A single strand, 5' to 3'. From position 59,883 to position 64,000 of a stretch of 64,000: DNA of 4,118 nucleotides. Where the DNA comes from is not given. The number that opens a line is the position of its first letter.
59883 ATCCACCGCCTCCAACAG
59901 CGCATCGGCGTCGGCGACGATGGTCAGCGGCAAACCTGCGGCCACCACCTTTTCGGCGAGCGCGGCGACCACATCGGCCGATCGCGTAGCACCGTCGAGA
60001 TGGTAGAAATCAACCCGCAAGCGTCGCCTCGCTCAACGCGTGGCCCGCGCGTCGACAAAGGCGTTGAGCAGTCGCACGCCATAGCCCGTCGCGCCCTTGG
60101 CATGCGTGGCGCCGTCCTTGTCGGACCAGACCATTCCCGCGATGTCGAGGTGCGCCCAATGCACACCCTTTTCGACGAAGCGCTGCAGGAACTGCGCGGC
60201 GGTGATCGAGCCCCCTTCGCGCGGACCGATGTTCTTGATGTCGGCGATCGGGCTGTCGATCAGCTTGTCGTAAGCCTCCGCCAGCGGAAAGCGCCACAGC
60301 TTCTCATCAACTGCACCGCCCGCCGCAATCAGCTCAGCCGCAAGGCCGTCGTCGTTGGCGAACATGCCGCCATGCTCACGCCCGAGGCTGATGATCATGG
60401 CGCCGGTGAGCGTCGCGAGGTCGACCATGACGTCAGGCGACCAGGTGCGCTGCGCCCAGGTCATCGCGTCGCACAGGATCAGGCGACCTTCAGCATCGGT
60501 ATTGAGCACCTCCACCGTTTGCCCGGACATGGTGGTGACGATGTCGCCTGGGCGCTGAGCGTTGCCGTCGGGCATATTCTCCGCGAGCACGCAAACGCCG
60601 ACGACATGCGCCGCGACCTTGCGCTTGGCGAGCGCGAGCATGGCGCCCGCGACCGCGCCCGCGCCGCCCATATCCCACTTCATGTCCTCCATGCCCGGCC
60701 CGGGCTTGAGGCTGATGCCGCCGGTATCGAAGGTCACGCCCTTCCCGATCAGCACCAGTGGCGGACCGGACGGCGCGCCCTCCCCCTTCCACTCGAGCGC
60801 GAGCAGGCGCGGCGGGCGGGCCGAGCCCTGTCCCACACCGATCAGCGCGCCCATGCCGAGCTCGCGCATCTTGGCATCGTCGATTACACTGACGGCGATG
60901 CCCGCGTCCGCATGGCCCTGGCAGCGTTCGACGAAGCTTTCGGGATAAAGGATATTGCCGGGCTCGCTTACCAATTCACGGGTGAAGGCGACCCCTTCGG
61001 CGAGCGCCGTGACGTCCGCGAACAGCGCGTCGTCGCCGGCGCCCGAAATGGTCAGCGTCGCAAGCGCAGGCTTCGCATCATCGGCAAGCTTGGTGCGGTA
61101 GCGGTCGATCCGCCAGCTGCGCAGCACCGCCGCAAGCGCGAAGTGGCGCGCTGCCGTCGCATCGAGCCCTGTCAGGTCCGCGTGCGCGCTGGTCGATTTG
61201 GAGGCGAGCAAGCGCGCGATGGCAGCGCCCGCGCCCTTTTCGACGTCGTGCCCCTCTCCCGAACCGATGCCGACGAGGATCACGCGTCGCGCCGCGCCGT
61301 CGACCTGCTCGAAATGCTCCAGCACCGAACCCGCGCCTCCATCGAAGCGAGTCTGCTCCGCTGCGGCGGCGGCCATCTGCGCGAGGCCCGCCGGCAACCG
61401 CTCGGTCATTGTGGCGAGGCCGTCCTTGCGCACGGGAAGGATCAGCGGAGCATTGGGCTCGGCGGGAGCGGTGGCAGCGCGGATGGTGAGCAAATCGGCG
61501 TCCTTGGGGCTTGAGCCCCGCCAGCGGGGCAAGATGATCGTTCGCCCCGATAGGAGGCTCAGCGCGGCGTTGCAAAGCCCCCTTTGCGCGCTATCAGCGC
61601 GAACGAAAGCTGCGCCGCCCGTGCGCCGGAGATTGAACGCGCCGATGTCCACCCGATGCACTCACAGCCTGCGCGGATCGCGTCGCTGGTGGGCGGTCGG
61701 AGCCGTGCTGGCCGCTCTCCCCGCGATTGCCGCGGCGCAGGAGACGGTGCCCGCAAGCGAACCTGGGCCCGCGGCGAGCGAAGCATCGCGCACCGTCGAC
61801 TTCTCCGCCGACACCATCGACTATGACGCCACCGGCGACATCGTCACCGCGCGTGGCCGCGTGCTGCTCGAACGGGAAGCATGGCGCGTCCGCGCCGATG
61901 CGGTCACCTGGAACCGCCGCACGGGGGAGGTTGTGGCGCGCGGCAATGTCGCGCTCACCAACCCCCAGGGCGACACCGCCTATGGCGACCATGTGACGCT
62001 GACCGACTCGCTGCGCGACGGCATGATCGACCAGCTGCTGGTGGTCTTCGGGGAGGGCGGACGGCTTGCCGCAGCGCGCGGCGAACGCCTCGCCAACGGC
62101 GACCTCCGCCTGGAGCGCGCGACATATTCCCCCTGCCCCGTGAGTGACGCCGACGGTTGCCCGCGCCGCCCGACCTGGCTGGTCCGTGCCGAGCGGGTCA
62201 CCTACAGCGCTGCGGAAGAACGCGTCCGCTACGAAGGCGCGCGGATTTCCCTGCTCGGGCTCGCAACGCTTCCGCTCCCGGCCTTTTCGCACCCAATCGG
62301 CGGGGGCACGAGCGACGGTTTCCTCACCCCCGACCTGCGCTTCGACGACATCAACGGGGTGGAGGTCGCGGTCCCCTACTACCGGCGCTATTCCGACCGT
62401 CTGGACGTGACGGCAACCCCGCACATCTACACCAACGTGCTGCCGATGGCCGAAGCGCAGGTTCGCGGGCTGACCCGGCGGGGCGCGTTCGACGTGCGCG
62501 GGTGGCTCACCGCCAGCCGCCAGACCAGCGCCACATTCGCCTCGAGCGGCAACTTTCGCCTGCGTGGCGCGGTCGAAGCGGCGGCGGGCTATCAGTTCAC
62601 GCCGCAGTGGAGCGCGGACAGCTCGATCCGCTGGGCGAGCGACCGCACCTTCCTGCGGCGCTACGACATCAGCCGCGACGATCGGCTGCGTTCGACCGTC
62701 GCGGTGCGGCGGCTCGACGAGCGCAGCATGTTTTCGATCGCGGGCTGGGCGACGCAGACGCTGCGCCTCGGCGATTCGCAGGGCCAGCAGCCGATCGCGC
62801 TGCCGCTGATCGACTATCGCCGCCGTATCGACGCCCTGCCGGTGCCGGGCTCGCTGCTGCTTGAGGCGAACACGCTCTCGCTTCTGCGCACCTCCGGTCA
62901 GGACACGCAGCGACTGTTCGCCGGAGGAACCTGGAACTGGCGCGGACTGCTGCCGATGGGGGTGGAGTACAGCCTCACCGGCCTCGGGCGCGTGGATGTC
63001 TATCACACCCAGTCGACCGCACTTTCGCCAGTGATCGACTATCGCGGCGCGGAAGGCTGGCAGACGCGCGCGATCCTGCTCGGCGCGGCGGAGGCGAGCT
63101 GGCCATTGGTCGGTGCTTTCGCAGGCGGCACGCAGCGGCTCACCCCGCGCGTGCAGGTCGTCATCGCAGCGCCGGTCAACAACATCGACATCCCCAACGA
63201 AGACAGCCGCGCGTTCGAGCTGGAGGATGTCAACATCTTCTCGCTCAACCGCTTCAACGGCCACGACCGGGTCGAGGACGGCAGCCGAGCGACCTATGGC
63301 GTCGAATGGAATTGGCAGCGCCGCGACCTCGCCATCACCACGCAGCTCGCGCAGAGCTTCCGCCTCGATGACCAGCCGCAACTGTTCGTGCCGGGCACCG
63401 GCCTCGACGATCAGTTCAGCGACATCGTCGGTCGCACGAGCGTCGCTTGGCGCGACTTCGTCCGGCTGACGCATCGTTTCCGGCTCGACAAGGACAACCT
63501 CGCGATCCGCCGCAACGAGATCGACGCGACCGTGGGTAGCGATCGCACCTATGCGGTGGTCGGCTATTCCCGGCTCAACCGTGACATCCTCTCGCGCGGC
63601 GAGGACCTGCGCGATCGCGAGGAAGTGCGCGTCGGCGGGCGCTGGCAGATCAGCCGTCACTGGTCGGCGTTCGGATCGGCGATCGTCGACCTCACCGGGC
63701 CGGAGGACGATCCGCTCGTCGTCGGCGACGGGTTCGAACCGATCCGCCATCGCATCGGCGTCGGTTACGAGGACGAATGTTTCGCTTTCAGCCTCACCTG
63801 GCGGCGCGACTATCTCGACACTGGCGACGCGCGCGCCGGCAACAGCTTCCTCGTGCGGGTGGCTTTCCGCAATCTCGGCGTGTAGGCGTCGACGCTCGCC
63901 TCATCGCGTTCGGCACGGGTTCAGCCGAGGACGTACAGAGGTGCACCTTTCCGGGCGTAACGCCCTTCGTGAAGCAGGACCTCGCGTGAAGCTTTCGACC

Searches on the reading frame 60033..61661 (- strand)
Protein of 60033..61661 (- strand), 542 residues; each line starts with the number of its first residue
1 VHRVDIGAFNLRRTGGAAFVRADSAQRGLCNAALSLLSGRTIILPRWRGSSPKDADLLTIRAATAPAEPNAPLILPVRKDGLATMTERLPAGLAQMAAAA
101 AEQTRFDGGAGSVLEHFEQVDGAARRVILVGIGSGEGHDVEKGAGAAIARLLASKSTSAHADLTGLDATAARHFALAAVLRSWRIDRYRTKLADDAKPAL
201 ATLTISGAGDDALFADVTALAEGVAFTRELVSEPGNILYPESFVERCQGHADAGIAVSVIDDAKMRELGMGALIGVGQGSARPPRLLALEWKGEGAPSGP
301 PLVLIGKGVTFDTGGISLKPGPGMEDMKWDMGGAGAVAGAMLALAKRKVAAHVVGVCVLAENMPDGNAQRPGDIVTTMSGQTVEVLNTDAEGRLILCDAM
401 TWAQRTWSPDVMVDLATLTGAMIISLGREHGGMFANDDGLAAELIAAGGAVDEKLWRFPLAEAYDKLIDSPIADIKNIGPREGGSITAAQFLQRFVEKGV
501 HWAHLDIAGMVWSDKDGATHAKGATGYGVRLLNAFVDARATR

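Call 10: search_protein_families(library=ncbifam, proteins=[window:60033-61661:-], max_evalue=0.00001)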
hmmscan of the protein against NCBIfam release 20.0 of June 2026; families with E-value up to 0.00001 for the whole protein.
window:60033-61661:- (542 aa): 13 families
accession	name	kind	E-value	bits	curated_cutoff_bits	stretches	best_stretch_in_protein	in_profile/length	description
NF002077.0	PRK00913.2-4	equivalog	5.7e-186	619.4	471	1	68-539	15-498/501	leucyl aminopeptidase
NF002075.0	PRK00913.2-2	equivalog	5.7e-160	533.5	468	1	97-537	49-497/502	leucyl aminopeptidase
NF002074.0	PRK00913.1-4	equivalog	5.7e-129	431.1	415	1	86-540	32-494/496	leucyl aminopeptidase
NF002073.0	PRK00913.1-2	equivalog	5.6e-126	421.4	432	1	73-539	23-501/505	leucyl aminopeptidase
NF002083.0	PRK00913.3-5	equivalog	3.7e-117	392.3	468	1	94-538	34-489/492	leucyl aminopeptidase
NF002082.0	PRK00913.3-4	equivalog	2.4e-115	386.2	552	1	88-533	30-497/504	leucyl aminopeptidase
NF002076.0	PRK00913.2-3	equivalog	1.5e-114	383.8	491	1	95-538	43-492/494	leucyl aminopeptidase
NF002072.0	PRK00913.1-1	equivalog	9.8e-105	351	826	1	216-540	176-496/502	leucyl aminopeptidase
NF002078.0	PRK00913.2-5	equivalog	4.9e-86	289.3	622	1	190-537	143-495/500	leucyl aminopeptidase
NF002080.0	PRK00913.3-2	equivalog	4.4e-81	273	475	1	213-510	124-422/447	leucyl aminopeptidase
NF002081.0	PRK00913.3-3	equivalog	4.6e-78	263.2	485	1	124-538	55-480/485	leucyl aminopeptidase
NF003450.0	PRK05015.1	equivalog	9.7e-73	245.3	437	1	211-537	94-426/429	aminopeptidase PepB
NF002079.0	PRK00913.3-1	equivalog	1.3e-58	198.8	1013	1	219-537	169-490/496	leucyl aminopeptidase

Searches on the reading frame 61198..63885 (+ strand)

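Call 61: search_protein_families(library=pfam, proteins=[window:61198-63885:+], max_evalue=0.00001)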
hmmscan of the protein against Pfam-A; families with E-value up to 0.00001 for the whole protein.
window:61198-63885:+ (895 aa): 1 family
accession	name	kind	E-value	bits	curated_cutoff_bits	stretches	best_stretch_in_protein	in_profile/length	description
PF04453.20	LptD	-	2.6e-53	182.2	22.4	1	456-822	3-384/384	LPS transport system D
